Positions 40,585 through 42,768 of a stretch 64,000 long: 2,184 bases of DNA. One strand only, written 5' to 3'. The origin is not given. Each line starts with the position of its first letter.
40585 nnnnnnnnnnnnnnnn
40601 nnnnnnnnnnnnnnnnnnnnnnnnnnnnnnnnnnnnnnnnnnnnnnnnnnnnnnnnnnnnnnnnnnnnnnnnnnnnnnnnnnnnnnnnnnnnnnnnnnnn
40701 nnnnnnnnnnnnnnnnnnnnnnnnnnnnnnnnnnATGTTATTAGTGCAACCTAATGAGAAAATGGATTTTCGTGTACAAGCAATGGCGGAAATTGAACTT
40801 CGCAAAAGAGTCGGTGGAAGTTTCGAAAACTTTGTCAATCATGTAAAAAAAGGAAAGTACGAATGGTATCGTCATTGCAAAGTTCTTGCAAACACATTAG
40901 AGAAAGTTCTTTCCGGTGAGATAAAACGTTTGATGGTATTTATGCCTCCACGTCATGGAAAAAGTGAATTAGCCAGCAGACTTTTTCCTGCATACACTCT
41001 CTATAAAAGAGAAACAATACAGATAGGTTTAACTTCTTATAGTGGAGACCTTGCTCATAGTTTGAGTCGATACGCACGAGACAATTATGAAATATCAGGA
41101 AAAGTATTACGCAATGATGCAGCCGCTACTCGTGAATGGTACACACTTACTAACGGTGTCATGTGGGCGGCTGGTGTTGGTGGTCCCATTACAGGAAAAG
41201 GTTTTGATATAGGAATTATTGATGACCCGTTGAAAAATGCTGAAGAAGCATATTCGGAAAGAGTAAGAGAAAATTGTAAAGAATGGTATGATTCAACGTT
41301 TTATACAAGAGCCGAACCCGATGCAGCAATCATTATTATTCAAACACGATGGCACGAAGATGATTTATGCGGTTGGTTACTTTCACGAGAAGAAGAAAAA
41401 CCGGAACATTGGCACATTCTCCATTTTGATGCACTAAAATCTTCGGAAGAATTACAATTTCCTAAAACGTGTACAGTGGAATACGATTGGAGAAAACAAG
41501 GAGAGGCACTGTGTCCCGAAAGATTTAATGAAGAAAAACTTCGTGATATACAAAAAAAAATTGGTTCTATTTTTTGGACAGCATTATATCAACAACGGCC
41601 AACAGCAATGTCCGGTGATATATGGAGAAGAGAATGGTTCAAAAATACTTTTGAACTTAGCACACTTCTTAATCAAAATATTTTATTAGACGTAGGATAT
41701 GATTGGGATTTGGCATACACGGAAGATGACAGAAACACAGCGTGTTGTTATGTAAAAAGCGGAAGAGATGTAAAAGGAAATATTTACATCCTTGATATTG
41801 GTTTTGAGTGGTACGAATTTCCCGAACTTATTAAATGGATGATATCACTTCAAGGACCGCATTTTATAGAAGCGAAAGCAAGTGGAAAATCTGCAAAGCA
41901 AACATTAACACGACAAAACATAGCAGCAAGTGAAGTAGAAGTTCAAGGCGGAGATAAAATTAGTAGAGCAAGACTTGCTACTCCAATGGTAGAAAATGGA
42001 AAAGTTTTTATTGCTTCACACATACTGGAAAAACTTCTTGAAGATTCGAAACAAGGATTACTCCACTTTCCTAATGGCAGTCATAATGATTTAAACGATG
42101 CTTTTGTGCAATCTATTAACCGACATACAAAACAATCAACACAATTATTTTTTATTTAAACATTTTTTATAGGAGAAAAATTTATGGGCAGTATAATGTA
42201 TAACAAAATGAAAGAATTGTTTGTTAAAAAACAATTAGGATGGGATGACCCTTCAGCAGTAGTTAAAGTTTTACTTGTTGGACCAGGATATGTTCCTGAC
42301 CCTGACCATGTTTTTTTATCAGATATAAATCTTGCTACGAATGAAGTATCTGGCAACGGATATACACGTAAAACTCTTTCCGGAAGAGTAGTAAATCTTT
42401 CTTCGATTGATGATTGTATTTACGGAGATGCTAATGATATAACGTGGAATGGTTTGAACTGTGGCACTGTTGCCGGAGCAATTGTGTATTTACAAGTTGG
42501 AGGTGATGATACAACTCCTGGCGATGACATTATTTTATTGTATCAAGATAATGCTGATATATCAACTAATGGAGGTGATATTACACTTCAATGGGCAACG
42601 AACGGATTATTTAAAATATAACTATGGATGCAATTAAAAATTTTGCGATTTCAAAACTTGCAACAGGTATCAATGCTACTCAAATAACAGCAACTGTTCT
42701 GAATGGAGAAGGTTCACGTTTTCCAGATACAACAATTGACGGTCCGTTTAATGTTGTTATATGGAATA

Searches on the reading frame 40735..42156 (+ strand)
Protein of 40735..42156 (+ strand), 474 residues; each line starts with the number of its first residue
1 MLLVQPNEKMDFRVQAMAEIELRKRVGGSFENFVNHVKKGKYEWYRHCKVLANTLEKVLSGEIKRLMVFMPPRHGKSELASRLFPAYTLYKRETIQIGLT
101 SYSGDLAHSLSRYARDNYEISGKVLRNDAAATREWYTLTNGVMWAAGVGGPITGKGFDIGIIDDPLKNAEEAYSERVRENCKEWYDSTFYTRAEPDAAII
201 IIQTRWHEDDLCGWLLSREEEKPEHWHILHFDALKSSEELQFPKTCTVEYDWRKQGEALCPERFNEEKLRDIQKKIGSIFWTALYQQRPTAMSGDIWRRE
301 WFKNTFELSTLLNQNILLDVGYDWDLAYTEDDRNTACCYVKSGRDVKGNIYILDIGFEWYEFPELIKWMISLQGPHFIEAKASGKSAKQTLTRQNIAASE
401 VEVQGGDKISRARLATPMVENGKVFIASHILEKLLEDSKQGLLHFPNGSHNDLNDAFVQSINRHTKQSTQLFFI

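Call 9: search_protein_families(library=phrogs, proteins=[window:40735-42156:+], max_evalue=0.001)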
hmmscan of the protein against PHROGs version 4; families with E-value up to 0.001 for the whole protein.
window:40735-42156:+ (474 aa): 4 families
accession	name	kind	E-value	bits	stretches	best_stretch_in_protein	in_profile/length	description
phrog_38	-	head and packaging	3.7e-82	278.2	1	18-468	266-707/760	terminase large subunit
phrog_4758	-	head and packaging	9.4e-55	186.6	1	36-240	28-242/243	terminase large subunit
phrog_5573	-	head and packaging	4.4e-23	83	1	219-467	5-237/250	terminase large subunit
phrog_30251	-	head and packaging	1.3e-18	67.7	1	19-236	13-242/799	terminase large subunit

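Call 31: find_related_loci(query=window:40735-42156:+, collection=viral_contigs, flank=10000)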
Query window:40735-42156:+ (474 aa) in viral_contigs; peptide patterns used: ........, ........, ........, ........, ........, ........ (x = any residue, [..] = any of these).
9 stretches matched a pattern, but none encodes a relative of the query by tblastn (E <= 1e-3).
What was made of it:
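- Tried and rejected: TerL has no IMG/VR relative by the pattern scan (call 31).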

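Call 38: search_dna_similar(query=window:40735-42156:+, collection=phages, mode=protein, max_rows=12)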
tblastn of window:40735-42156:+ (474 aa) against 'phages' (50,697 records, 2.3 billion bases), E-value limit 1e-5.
Records with a match: 2100; places in all: 2102; records where one place covers at least 80% of the query: 1008.
Best place of each record, by identity: <60% 2100.
By first word of the organism name: Mycobacterium 496; Microbacterium 273; Escherichia 223; Gordonia 185; Vibrio 79; Acinetobacter 51; Bacteriophage 50; Klebsiella 50; Brucella 41; Lactococcus 40; and 93 more.
By host as written in the record: Mycobacterium smegmatis mc2 155 348; - 160; Gordonia terrae 3612 145; Microbacterium foliorum NRRL B-24224 SEA 111; Microbacterium foliorum NRRL B-24224 104; Mycobacterium smegmatis mc#155 83; Escherichia coli 78; Escherichia coli K-12 MG1655 33; and 414 more.
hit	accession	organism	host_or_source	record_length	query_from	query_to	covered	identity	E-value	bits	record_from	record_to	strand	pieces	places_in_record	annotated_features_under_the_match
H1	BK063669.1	Caudoviricetes sp. vir524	Methanomicrobiales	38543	15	457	93%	34.7%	1e-49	188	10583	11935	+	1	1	terminase large subunit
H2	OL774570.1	Aeromonas phage phiA008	Aeromonas sp.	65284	15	473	97%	33.4%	2e-48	184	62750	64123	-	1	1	hypothetical protein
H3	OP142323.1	Staphylococcus phage Lacachita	Staphylococcus epidermidis 1457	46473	18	471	96%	33.5%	2e-63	228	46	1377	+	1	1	terminase large subunit | terminator (x3)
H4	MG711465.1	Faecalibacterium phage FP_Brigit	Faecalibacterium prausnitzii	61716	6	460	96%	33.4%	1e-59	217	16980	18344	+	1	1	terminase large subunit | terminase small subunit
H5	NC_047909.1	Faecalibacterium phage FP_Brigit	Faecalibacterium prausnitzii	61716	6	460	96%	33.4%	1e-59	217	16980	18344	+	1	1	terminase large subunit | terminase small subunit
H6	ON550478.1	Staphylococcus phage Sazerac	Staphylococcus epidermidis LM1680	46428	18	471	96%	33.1%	5e-63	227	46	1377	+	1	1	putative terminase large subunit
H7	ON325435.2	Staphylococcus phage CUB-EPI_14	Staphylococcus epidermidis SE14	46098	18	471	96%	33.1%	9e-63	226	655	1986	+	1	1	terminase large subunit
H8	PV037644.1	Bacillus phage vB_BcM_CUBc25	Bacillus cereus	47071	21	463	93%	33.8%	1e-64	232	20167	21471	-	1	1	terminase large subunit | hypothetical protein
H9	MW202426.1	Caudoviricetes sp.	Manatee Spring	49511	47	466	89%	35.5%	8e-62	224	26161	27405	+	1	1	terminase large subunit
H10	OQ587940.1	Synechococcus phage S-CRES2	Synechococcus sp.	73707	42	469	90%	34.6%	3e-67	239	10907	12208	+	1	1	terminase large subunit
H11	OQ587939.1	Synechococcus phage S-CRES1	Synechococcus sp.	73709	42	469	90%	34.4%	8e-67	238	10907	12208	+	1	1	large terminase subunit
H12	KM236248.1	Bacillus phage Pookie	Bacillus megaterium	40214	3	463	97%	31.8%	1e-51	194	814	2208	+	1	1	terminase large subunit | terminase small subunit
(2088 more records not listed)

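Call 69: find_homologous_proteins(query=window:40735-42156:+, max_evalue=1e-60)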
Query window:40735-42156:+ (474 aa): 2265 proteins with E <= 1e-60 among 8000 candidates; the best 120 are listed.
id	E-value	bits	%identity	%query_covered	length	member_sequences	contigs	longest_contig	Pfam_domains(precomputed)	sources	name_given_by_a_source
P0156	0.0e+0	1111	100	100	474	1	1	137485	PF03237.22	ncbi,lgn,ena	-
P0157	1.7e-189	649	62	97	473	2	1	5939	PF03237.22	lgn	-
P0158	2.7e-186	638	59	95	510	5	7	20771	PF03237.22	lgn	-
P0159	1.8e-183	629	61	95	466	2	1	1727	PF03237.22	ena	-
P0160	8.4e-177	607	57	100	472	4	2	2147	PF03237.22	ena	-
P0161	8.6e-177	607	56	96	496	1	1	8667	PF03237.22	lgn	-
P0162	1.7e-176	606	60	95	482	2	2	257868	PF03237.22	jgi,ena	jgi:hypothetical protein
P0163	2.7e-175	602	55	98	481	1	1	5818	PF03237.22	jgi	jgi:phage terminase large subunit-like protein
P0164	1.9e-174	599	57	97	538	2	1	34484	PF03237.22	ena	-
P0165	1.0e-171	590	57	97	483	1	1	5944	PF03237.22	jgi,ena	-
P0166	8.1e-171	587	57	95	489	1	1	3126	PF03237.22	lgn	-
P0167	1.2e-169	583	56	94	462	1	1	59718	PF03237.22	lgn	-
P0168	4.3e-169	581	55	94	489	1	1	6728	PF17289.9,PF03237.22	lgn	-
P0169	4.4e-169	581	53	98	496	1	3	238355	-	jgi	jgi:predicted phage terminase large subunit-like protein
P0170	9.2e-169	580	56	98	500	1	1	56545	PF03237.22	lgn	-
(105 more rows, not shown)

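Call 70: find_encoding_contigs(protein=P0162, flank=10000, max_places=2)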
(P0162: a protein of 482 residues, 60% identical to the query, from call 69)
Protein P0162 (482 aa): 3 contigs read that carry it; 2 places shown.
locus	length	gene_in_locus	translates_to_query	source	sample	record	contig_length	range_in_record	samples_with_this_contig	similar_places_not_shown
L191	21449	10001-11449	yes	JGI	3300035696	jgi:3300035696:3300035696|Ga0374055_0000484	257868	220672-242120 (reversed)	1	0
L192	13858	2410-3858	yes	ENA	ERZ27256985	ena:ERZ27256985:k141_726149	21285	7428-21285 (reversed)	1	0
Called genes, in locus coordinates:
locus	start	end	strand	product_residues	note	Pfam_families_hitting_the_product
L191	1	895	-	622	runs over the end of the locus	PF04055:Radical_SAM, PF19288:CofH_C, PF02621:VitK2_biosynth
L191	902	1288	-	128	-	PF05168:HEPN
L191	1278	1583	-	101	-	PF01909:NTP_transf_2, PF18765:Polbeta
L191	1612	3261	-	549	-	PF20695:UbiD_N (faint), PF01977:UbiD, PF20696:UbiD_C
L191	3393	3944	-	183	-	PF02441:Flavoprotein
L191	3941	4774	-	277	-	PF01040:UbiA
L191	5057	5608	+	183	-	-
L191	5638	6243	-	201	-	-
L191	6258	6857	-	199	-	-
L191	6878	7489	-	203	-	-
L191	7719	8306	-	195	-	PF00717:Peptidase_S24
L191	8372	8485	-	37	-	-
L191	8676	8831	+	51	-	-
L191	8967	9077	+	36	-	-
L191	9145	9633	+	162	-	-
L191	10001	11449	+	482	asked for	PF03237:Terminase_6N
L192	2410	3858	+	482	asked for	PF03237:Terminase_6N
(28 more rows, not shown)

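Call 71: find_encoding_contigs(protein=P0167, flank=10000, max_places=2)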
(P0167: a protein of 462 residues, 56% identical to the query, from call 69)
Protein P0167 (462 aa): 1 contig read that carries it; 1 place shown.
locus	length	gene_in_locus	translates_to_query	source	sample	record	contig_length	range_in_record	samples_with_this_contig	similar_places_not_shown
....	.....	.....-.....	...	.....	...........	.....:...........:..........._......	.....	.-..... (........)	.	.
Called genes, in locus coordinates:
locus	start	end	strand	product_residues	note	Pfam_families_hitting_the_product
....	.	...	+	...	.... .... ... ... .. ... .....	-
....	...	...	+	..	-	-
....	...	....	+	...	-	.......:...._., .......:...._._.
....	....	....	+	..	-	-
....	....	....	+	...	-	-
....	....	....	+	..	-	-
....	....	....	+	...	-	-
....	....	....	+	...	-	-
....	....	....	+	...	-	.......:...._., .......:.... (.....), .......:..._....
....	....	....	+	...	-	-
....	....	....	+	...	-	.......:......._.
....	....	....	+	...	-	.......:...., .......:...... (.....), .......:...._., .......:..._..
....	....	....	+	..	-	-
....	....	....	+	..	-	-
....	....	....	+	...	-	-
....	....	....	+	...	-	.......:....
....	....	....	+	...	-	-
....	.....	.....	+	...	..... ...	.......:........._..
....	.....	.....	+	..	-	-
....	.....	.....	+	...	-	-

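Call 72: find_encoding_contigs(protein=P0164, flank=10000, max_places=2)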
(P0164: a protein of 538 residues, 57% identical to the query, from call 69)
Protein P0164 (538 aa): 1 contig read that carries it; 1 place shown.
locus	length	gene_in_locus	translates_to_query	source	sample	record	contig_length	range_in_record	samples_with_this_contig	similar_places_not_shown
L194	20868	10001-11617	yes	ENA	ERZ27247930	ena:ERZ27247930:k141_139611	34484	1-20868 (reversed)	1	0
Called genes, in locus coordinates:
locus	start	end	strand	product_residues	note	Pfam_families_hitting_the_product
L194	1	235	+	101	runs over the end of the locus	-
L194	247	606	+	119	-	-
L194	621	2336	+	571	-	PF01935:DUF87, PF13401:AAA_22 (faint)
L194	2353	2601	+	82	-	-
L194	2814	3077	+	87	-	PF22253:DUF6948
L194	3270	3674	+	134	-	-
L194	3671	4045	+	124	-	-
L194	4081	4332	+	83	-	-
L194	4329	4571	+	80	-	-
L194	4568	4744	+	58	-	-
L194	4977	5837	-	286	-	-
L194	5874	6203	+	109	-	-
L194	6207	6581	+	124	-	-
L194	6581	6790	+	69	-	-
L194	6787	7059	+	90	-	-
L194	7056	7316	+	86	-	-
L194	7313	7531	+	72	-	-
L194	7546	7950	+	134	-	-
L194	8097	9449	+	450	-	PF01555:N6_N4_Mtase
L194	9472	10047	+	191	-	-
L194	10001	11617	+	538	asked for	PF03237:Terminase_6N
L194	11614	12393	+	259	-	PF20137:BubE (weak)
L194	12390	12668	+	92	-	-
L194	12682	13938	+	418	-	PF04860:Phage_portal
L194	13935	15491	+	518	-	-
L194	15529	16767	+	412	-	PF05065:Phage_capsid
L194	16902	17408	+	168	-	-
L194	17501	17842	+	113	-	-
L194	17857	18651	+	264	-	-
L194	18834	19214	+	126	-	-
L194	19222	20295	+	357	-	-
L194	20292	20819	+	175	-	-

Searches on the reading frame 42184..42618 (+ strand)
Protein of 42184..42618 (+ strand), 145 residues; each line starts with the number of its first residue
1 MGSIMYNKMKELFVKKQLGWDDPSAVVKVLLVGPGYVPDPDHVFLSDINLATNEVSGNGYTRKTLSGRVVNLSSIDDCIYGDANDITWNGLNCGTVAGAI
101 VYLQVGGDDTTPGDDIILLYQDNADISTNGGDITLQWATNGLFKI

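Call 9: search_protein_families(library=phrogs, proteins=[window:42184-42618:+], max_evalue=0.001)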
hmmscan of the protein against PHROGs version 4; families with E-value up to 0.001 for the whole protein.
window:42184-42618:+ (145 aa): 2 families
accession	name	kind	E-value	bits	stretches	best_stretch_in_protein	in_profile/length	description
phrog_644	-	unknown function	1.6e-16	61.6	1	3-144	6-141/174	-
phrog_26662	-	unknown function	0.00024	22.1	1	56-141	61-144/151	-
